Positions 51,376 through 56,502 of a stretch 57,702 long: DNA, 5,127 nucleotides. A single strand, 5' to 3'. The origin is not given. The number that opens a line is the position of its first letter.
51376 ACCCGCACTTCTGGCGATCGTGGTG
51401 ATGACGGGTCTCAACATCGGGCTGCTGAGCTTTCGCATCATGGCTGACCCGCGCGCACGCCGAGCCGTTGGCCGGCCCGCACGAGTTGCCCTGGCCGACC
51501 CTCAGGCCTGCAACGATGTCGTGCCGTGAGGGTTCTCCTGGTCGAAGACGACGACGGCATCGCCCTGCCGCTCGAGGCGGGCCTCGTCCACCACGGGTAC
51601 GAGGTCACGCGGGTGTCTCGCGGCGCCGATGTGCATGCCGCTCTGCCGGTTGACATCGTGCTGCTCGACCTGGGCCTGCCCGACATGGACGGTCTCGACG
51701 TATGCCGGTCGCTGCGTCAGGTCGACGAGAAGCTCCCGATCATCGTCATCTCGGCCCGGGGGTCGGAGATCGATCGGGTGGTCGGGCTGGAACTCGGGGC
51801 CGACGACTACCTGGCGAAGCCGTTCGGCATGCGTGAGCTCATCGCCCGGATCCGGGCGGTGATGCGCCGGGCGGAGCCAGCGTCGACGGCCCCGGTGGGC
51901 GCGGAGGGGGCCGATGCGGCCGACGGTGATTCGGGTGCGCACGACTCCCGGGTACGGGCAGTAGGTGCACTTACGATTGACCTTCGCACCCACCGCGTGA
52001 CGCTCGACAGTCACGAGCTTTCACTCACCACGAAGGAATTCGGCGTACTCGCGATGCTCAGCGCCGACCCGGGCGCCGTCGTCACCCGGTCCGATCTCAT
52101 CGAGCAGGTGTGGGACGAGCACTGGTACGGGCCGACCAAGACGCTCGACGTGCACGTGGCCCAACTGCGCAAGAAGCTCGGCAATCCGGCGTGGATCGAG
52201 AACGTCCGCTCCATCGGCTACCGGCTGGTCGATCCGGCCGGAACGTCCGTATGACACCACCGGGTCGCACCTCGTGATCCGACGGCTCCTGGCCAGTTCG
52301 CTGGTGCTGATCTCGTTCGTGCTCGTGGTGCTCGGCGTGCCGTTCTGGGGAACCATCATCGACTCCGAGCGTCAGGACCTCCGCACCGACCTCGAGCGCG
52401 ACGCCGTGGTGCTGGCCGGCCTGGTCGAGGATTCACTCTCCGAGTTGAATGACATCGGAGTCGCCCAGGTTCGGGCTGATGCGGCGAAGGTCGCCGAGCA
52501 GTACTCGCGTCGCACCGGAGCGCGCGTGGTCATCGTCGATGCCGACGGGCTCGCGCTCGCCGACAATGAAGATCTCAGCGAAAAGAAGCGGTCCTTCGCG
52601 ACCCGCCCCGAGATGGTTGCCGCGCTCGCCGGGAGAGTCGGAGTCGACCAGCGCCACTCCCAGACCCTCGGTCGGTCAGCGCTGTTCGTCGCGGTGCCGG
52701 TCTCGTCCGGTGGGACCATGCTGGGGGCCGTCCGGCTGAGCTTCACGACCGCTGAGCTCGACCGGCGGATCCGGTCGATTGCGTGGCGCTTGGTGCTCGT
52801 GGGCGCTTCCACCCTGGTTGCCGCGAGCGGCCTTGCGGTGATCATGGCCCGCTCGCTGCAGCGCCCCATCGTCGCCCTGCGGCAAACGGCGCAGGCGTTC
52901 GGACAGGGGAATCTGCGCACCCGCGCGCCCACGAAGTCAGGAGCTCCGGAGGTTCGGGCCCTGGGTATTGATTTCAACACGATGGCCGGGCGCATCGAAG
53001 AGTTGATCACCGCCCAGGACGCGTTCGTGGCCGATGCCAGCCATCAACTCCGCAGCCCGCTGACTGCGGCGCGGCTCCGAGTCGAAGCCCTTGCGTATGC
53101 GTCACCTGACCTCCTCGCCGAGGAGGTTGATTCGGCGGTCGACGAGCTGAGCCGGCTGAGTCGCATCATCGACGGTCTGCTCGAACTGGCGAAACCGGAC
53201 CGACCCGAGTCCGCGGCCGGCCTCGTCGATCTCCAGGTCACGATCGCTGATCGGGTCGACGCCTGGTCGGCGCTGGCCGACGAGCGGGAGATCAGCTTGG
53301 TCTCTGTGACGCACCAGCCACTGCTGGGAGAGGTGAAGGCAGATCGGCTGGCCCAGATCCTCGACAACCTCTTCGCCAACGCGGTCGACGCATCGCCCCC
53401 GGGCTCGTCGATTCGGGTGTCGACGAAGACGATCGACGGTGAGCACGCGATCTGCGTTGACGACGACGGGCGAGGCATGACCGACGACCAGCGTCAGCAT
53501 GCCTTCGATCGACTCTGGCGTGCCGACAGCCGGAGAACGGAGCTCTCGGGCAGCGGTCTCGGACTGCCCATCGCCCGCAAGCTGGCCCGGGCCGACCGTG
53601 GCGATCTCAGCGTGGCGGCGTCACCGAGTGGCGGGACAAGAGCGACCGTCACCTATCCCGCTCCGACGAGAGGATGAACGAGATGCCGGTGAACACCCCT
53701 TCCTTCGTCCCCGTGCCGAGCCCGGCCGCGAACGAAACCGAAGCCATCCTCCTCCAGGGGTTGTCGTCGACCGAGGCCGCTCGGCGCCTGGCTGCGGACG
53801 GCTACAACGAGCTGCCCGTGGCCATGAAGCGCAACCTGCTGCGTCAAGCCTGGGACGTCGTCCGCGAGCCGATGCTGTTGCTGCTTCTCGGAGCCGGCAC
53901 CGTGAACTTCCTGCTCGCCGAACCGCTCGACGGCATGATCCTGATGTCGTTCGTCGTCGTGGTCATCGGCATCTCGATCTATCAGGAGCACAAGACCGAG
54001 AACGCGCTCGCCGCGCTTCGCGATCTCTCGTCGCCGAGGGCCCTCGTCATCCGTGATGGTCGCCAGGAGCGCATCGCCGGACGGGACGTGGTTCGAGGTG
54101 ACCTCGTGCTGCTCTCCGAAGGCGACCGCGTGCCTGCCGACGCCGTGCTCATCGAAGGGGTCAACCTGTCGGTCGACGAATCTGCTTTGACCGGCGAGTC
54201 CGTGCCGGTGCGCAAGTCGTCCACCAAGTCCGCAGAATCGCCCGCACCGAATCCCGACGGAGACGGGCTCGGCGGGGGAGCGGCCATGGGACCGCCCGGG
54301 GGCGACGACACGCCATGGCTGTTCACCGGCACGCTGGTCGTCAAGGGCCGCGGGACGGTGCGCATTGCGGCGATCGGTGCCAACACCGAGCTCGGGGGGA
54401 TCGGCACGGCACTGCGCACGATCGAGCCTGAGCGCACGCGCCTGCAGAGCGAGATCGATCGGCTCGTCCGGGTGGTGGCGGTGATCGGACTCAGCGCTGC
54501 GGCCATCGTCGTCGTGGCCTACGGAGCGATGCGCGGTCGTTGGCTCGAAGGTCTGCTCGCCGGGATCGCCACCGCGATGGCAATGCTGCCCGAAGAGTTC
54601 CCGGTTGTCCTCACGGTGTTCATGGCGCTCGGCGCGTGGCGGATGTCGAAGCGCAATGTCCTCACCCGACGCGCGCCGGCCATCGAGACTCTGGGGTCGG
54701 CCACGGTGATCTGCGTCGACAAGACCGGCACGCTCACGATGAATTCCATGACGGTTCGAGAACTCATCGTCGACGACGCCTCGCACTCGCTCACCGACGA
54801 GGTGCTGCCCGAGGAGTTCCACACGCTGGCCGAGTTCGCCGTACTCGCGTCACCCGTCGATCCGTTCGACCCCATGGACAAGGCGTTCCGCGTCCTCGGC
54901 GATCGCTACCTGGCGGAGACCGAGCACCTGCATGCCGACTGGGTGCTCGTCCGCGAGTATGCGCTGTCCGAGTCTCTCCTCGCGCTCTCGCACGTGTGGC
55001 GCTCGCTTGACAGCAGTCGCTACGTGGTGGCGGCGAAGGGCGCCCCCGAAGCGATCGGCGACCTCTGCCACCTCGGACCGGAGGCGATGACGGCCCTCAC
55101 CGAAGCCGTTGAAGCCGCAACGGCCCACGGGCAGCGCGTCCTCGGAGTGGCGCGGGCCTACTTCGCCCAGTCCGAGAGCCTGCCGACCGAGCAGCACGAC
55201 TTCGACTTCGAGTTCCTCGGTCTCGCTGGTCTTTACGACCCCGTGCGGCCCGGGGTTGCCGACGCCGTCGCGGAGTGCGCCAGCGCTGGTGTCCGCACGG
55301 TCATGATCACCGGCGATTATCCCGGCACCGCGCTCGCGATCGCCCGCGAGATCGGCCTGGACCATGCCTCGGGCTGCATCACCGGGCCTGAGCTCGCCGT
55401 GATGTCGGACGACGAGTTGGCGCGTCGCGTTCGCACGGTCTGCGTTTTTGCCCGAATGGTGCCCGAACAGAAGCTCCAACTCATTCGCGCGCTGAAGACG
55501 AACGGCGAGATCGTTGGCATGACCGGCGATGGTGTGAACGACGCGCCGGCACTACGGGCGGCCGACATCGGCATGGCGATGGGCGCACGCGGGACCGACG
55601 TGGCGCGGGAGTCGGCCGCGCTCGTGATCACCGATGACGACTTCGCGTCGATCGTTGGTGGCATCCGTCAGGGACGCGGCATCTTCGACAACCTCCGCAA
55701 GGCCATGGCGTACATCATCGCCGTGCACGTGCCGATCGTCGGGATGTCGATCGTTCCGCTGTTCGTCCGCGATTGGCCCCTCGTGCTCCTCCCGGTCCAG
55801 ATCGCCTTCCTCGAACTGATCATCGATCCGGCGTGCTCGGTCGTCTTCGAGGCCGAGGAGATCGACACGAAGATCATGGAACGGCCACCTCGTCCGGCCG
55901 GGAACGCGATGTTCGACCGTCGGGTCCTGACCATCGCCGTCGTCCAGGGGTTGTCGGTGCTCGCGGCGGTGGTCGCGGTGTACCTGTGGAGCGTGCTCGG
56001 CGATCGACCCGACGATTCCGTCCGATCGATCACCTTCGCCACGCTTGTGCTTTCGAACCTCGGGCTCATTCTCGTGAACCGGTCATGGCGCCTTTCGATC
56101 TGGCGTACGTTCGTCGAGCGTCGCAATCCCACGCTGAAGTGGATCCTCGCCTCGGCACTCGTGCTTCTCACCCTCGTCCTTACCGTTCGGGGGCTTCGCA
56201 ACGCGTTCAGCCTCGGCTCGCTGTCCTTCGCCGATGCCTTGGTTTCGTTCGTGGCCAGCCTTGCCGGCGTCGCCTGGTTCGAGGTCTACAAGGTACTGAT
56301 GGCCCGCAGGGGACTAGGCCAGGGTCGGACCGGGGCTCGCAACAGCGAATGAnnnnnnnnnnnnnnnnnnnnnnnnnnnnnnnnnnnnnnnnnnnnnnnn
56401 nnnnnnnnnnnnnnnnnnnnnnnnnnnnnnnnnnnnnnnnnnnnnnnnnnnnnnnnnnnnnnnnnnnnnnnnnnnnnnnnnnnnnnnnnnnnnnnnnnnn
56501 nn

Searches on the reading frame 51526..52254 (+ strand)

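Call 80: search_protein_families(library=pfam, proteins=[window:51526-52254:+], max_evalue=0.001)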
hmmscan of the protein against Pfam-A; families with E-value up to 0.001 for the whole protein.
window:51526-52254:+ (242 aa): 2 families
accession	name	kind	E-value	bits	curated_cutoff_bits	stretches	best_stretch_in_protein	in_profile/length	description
PF00072.30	Response_reg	-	5.3e-24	85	30.2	1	3-110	1-111/111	Response regulator receiver domain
PF00486.34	Trans_reg_C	-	3.7e-23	81.8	26.2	1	164-234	3-77/77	Transcriptional regulatory protein, C terminal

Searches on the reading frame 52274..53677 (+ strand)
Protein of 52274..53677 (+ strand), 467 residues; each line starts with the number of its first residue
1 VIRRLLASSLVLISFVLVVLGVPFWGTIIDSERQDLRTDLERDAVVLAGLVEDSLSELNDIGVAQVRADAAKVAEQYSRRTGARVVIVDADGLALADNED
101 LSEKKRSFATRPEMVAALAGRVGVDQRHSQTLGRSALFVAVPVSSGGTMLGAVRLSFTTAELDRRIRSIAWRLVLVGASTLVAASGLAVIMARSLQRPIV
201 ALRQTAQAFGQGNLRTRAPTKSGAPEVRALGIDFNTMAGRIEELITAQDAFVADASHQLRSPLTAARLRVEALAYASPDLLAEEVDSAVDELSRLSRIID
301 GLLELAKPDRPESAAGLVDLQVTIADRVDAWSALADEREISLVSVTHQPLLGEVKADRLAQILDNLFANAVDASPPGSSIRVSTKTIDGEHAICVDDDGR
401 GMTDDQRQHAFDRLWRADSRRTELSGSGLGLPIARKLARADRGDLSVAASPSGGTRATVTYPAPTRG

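Call 80: search_protein_families(library=pfam, proteins=[window:52274-53677:+], max_evalue=0.001)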
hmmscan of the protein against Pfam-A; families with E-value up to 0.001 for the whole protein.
window:52274-53677:+ (467 aa): 5 families
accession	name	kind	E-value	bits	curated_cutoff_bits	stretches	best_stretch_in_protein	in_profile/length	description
PF02518.31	HATPase_c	-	1.1e-23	84.2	26.4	1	356-464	3-110/111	Histidine kinase-, DNA gyrase B-, and HSP90-like ATPase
PF00512.31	HisKA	-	7e-13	48.9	26.9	1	248-309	2-64/66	His Kinase A (phospho-acceptor) domain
PF00672.30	HAMP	-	6.5e-11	42.8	25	1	191-243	2-53/53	HAMP domain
PF16736.11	sCache_like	-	4.1e-05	24.3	27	1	70-156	32-115/117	Single Cache-like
PF13589.12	HATPase_c_3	-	0.00016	22.2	25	1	363-434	7-80/137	Histidine kinase-, DNA gyrase B-, and HSP90-like ATPase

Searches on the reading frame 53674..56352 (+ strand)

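Call 80: search_protein_families(library=pfam, proteins=[window:53674-56352:+], max_evalue=0.001)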
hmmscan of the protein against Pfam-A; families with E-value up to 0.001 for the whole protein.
window:53674-56352:+ (892 aa): 5 families
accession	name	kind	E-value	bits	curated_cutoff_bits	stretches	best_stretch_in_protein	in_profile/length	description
PF00122.25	E1-E2_ATPase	-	8e-45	153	28.1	1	118-327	2-181/181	E1-E2 ATPase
PF00689.26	Cation_ATPase_C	-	7.3e-31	107.7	27.3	1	702-875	1-175/175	Cation transporting ATPase, C-terminus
PF00702.32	Hydrolase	-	1.5e-19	71.6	26.4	1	345-631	3-191/191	haloacid dehalogenase-like hydrolase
PF00690.31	Cation_ATPase_N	-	7.3e-10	38.8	20.4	1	26-77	17-68/69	Cation transporter/ATPase, N-terminus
PF12710.13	HAD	-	3.4e-05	24.8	27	1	475-628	42-189/189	haloacid dehalogenase-like hydrolase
